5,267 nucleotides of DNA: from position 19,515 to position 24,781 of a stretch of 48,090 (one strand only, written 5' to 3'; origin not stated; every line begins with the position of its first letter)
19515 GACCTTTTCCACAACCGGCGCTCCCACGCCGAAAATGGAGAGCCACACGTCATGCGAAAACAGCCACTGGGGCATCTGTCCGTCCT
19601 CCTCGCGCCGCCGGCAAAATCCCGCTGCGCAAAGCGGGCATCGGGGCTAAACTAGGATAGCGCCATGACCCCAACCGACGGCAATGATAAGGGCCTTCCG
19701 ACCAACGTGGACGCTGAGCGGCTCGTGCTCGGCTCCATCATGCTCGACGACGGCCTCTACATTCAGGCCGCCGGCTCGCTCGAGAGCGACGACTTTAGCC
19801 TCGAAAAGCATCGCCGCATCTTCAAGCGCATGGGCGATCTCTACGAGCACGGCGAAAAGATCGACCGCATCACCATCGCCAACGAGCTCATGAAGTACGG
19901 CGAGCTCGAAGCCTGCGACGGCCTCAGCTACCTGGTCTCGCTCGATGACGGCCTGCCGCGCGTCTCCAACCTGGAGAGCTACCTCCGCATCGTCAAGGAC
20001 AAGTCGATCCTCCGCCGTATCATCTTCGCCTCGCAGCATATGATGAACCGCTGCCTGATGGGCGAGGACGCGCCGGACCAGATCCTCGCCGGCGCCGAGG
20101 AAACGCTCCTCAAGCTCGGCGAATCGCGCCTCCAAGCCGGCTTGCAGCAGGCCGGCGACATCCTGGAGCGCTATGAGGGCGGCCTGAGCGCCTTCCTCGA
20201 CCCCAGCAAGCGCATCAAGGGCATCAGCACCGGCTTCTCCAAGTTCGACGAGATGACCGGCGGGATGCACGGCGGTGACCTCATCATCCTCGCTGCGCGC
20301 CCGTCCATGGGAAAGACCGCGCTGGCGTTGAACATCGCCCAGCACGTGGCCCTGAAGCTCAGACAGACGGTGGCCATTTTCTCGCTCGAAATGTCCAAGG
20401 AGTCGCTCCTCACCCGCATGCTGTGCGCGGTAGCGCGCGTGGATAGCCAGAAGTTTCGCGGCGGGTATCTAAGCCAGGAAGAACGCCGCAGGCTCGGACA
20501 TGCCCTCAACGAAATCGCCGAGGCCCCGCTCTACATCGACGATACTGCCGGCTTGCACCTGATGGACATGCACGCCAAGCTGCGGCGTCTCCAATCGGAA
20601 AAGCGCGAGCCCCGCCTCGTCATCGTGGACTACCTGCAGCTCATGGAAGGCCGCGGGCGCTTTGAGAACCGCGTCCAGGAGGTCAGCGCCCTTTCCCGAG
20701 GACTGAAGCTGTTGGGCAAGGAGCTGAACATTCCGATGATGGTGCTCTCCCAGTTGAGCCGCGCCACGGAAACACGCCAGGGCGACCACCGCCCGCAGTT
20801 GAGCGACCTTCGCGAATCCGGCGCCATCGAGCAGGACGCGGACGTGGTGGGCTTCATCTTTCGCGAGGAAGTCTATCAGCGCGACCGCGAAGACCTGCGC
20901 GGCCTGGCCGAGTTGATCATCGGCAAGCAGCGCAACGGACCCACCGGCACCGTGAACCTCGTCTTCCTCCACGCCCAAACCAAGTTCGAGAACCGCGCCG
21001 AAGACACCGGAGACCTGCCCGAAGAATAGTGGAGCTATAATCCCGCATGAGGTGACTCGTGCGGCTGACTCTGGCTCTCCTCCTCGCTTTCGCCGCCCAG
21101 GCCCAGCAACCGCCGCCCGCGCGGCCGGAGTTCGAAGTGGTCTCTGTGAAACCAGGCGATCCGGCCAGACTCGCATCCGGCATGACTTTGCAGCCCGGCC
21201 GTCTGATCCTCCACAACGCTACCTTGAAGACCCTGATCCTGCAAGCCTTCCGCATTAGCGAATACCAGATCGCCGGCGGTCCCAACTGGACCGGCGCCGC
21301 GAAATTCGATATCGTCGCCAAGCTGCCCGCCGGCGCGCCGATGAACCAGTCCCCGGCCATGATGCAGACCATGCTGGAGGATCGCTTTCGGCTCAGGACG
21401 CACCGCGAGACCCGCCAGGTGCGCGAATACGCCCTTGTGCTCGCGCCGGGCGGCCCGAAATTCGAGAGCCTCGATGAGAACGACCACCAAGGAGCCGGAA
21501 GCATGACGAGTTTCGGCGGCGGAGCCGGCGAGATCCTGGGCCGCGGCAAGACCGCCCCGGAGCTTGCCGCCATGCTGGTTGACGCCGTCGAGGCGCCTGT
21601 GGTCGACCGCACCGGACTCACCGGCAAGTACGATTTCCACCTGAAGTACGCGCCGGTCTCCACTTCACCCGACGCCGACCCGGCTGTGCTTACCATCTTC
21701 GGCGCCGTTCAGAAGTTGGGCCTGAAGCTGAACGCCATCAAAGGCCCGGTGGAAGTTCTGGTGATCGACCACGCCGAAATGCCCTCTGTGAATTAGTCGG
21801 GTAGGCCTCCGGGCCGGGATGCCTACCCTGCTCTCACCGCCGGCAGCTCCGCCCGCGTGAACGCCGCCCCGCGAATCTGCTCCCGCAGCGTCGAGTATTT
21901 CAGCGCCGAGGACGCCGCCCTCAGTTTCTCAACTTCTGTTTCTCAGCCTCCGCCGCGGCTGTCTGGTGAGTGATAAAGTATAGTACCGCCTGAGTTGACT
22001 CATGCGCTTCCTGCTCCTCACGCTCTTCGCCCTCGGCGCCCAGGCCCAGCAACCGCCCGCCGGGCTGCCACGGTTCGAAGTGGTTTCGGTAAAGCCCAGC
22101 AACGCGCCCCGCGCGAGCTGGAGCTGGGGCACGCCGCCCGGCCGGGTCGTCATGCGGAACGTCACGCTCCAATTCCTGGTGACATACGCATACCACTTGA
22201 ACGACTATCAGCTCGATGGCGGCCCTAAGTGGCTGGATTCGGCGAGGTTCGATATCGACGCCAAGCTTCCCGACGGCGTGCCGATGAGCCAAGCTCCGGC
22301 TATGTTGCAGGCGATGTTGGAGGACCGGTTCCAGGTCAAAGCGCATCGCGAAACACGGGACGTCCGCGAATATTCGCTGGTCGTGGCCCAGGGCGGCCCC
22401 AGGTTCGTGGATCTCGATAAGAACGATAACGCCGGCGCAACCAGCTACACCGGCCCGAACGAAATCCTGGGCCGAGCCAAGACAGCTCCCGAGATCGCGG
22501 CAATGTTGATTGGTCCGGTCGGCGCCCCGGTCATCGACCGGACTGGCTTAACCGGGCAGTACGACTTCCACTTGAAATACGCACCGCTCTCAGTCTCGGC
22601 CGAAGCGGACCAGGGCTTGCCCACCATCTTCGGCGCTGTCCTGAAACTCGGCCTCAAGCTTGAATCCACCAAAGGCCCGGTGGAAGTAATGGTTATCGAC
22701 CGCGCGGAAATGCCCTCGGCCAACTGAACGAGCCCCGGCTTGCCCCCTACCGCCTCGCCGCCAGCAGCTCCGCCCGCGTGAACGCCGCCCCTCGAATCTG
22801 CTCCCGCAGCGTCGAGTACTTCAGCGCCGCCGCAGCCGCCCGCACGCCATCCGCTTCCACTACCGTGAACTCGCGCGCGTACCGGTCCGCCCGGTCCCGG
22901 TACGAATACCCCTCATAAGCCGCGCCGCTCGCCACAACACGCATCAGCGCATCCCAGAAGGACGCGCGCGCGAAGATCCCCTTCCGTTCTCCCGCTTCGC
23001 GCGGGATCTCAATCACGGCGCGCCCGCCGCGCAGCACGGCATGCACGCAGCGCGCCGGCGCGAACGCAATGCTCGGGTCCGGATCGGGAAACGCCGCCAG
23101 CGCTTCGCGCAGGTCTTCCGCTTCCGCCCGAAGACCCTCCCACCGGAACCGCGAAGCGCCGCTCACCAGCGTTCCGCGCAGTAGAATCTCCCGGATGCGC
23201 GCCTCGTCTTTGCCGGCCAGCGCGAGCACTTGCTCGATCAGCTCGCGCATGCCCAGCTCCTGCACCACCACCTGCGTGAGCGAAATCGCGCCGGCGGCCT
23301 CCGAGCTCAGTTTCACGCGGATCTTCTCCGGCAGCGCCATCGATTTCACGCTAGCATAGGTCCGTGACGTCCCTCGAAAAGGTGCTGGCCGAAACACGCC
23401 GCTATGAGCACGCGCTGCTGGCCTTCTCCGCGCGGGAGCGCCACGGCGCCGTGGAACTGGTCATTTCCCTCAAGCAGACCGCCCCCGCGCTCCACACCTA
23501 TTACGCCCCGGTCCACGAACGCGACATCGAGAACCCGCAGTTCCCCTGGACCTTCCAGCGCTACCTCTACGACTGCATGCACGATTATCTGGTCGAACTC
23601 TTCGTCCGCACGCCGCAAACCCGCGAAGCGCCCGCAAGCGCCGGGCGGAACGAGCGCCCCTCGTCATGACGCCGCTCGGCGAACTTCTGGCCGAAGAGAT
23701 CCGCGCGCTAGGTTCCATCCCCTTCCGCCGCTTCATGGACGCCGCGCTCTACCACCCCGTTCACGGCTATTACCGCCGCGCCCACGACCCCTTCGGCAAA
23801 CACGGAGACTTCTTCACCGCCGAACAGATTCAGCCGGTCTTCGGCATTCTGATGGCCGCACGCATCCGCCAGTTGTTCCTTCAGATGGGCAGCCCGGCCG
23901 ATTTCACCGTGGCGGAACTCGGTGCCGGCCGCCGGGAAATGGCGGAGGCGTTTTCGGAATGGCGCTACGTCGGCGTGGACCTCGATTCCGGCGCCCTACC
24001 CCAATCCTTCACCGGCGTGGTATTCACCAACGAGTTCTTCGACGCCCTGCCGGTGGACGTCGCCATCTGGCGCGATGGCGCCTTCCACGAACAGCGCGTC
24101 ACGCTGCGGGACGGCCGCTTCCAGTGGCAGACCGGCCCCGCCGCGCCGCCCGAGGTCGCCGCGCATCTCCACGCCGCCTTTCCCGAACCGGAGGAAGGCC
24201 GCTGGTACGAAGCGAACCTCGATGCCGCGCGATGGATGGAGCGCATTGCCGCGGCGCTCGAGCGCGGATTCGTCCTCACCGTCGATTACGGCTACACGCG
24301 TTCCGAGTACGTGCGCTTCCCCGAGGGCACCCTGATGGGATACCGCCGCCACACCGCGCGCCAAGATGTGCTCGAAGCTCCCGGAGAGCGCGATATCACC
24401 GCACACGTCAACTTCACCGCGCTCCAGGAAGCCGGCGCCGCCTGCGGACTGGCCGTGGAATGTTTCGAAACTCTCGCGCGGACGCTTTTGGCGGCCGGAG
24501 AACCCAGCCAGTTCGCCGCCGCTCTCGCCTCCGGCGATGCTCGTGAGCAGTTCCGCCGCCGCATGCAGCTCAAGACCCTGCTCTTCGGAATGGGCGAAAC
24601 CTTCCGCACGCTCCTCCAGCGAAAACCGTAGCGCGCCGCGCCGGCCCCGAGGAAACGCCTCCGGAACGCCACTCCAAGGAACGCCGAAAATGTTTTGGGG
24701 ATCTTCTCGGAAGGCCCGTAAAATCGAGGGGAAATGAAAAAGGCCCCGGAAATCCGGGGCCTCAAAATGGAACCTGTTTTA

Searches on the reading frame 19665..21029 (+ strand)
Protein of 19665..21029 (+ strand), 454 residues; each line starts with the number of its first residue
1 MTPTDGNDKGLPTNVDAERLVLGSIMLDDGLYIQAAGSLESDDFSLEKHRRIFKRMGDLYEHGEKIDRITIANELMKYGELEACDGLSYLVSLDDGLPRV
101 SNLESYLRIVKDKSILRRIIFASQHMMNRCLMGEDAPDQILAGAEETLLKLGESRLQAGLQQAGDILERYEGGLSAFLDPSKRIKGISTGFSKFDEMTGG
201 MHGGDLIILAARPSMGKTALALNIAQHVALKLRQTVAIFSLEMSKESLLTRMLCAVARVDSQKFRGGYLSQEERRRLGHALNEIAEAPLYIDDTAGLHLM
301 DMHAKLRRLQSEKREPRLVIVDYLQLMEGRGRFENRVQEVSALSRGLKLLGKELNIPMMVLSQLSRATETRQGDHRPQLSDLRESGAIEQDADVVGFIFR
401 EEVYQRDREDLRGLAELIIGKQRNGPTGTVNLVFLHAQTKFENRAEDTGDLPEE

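Call 24: search_protein_families(library=pfam, proteins=[window:19665-21029:+], max_evalue=0.00001)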
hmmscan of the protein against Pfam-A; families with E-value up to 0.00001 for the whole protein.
window:19665-21029:+ (454 aa): 3 families
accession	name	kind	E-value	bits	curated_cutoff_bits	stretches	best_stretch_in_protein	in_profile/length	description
PF03796.21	DnaB_C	-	5.7e-102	340.9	27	1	186-443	1-255/255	DnaB-like helicase C terminal domain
PF00772.26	DnaB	-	6.9e-28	97.2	23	1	11-112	2-103/103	DnaB-like helicase N terminal domain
PF13481.12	AAA_25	-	5e-12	46.3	27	1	201-365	30-191/195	AAA domain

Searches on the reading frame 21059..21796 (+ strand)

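Call 24: search_protein_families(library=pfam, proteins=[window:21059-21796:+], max_evalue=0.00001)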
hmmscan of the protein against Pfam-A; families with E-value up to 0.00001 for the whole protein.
window:21059-21796:+ (245 aa): 1 family
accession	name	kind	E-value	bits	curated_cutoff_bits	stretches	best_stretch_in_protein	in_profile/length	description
PF12543.13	DUF3738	-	3.3e-49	168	22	1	57-238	1-189/190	Protein of unknown function (DUF3738)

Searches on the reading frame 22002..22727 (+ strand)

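Call 24: search_protein_families(library=pfam, proteins=[window:22002-22727:+], max_evalue=0.00001)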
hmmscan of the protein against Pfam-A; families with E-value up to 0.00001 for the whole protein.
window:22002-22727:+ (241 aa): 1 family
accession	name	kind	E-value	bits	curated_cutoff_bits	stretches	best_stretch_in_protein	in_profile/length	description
PF12543.13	DUF3738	-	1.1e-47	163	22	1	59-234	3-189/190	Protein of unknown function (DUF3738)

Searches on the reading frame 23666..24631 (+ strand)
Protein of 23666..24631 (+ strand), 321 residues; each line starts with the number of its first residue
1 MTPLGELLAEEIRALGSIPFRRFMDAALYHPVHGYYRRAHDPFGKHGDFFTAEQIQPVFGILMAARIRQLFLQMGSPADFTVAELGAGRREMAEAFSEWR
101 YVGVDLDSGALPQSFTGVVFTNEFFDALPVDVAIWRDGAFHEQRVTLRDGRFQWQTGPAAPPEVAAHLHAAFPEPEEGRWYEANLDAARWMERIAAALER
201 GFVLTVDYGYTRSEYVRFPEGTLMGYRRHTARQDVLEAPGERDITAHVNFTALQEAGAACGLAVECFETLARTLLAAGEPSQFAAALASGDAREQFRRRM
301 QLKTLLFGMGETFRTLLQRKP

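Call 24: search_protein_families(library=pfam, proteins=[window:23666-24631:+], max_evalue=0.00001)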
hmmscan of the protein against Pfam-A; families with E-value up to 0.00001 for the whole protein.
window:23666-24631:+ (321 aa): 1 family
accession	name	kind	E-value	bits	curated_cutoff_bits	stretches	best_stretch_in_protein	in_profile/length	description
PF02636.23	Methyltransf_28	-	2.3e-45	155.5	23.3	1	112-265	91-246/249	Putative S-adenosyl-L-methionine-dependent methyltransferase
